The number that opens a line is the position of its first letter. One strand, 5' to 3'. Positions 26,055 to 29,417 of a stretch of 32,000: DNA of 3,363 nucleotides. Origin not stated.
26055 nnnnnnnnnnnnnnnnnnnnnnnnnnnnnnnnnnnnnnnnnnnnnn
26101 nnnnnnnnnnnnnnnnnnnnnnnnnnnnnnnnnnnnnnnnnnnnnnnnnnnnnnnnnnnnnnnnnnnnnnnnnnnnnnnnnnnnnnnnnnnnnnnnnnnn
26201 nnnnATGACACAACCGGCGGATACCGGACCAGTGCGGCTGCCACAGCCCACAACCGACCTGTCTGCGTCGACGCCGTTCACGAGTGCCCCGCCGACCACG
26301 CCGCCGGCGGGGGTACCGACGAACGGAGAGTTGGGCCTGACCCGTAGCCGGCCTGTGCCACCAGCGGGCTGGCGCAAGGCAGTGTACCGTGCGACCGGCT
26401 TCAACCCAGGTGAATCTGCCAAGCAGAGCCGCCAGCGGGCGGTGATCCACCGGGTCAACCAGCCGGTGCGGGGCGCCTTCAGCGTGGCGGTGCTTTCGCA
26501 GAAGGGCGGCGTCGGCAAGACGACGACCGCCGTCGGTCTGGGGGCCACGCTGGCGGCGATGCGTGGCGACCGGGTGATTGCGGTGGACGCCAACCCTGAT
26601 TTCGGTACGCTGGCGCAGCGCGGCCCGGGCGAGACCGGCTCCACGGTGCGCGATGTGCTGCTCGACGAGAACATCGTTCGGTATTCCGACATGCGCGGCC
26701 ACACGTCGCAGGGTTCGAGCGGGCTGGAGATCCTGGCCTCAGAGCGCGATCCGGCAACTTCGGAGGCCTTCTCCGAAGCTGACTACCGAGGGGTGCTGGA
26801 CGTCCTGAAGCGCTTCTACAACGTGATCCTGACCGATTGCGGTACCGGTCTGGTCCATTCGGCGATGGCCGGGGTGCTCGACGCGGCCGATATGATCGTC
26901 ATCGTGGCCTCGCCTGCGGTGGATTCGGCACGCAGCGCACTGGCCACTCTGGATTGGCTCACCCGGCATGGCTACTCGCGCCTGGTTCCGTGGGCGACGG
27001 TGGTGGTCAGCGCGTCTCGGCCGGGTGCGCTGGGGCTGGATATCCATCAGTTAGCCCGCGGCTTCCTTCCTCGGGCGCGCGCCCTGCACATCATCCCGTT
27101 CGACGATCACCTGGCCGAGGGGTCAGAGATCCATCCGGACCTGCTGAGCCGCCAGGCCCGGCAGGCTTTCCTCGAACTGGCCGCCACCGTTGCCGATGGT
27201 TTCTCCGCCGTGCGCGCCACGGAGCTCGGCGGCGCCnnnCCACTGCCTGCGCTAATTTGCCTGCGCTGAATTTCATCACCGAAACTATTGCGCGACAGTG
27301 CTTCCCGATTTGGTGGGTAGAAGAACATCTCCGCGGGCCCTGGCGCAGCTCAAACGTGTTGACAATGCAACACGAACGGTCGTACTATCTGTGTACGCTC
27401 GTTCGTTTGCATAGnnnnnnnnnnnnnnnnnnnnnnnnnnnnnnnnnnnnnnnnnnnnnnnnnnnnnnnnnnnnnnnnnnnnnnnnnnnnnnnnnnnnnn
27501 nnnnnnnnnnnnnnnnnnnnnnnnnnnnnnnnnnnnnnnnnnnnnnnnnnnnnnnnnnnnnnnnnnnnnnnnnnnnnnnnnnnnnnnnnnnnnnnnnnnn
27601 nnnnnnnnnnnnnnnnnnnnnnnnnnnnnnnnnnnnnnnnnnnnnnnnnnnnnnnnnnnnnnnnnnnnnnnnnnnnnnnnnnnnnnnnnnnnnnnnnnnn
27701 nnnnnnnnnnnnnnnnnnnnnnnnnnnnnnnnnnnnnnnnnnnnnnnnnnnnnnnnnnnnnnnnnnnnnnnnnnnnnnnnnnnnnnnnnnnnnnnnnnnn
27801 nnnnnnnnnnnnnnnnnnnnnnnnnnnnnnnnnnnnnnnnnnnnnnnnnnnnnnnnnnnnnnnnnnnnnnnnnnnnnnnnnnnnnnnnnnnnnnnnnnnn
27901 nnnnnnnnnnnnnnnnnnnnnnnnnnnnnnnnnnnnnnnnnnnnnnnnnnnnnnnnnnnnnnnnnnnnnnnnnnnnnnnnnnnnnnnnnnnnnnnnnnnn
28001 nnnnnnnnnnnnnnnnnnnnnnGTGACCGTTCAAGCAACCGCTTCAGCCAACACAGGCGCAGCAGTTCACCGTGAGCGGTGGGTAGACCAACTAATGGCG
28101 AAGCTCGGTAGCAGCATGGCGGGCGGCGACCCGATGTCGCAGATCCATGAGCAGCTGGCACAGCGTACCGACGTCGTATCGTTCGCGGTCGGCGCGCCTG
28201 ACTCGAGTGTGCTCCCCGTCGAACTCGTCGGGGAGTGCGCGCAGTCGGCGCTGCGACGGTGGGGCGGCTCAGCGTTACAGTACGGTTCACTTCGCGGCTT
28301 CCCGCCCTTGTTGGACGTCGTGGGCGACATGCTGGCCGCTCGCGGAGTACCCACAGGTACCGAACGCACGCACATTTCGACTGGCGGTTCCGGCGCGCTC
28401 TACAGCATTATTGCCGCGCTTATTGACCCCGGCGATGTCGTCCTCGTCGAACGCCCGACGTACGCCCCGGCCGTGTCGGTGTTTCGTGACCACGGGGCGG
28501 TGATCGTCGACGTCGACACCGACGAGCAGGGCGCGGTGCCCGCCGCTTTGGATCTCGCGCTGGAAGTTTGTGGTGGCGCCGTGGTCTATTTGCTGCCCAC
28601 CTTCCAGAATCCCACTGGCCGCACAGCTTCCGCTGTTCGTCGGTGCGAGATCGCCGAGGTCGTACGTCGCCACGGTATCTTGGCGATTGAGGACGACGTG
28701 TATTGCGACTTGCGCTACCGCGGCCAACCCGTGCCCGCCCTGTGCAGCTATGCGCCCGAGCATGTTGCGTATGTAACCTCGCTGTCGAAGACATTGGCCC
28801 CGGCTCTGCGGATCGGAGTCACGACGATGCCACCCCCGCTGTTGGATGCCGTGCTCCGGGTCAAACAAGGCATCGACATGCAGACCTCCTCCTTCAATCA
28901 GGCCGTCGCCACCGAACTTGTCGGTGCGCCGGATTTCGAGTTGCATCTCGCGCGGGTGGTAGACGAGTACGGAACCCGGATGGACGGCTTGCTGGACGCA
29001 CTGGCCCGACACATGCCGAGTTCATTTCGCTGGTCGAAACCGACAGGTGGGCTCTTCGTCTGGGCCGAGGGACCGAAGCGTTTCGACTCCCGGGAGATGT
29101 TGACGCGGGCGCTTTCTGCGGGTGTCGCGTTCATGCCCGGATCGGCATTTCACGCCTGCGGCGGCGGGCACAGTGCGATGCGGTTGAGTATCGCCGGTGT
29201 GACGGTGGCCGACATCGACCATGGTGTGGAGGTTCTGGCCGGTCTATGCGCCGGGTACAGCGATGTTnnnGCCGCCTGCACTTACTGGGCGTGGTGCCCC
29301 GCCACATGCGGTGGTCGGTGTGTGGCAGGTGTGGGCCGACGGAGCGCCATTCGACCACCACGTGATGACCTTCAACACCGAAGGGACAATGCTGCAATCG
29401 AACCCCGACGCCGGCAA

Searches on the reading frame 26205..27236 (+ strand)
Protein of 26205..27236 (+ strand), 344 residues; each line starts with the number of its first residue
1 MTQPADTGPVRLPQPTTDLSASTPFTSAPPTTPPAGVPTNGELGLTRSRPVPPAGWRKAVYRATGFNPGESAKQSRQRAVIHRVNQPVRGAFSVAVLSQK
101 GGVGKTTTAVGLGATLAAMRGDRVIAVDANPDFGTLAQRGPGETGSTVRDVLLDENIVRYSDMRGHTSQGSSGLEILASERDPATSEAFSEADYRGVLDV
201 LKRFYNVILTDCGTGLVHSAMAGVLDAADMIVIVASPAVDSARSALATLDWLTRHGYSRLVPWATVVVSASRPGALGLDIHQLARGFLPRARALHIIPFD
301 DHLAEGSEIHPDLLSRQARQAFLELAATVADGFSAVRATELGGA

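Call 24: search_protein_families(library=pfam, proteins=[window:26205-27236:+], max_evalue=0.01)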
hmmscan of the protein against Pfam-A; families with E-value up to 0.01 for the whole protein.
window:26205-27236:+ (344 aa): 5 families
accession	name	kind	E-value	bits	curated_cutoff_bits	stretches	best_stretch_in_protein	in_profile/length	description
PF13614.12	AAA_31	-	3.3e-12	47.1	27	1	94-237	4-149/177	AAA domain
PF01656.29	CbiA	-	1.5e-11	44.8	25.4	1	94-305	1-117/125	CobQ/CobB/MinD/ParA nucleotide binding domain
PF10609.15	ParA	-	0.00028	20.9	27.1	1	94-129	6-40/246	NUBPL iron-transfer P-loop NTPase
PF00142.24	Fer4_NifH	-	0.0045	17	25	0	99-176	7-83/271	4Fe-4S iron sulfur cluster binding proteins, NifH/frxC family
PF06564.18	CBP_BcsQ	-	0.0048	16.9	21.3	0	96-132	6-41/234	Cellulose biosynthesis protein BcsQ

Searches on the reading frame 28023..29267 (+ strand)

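Call 24: search_protein_families(library=pfam, proteins=[window:28023-29267:+], max_evalue=0.01)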
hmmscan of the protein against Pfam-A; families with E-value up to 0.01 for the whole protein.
window:28023-29267:+ (415 aa): 2 families
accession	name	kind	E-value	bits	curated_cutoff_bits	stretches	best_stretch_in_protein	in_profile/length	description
PF00155.27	Aminotran_1_2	-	4.5e-34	118.7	19.7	1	50-405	2-361/361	Aminotransferase class I and II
PF12897.13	Asp_aminotransf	-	0.0041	16.4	27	0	140-210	127-198/421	Aspartate amino-transferase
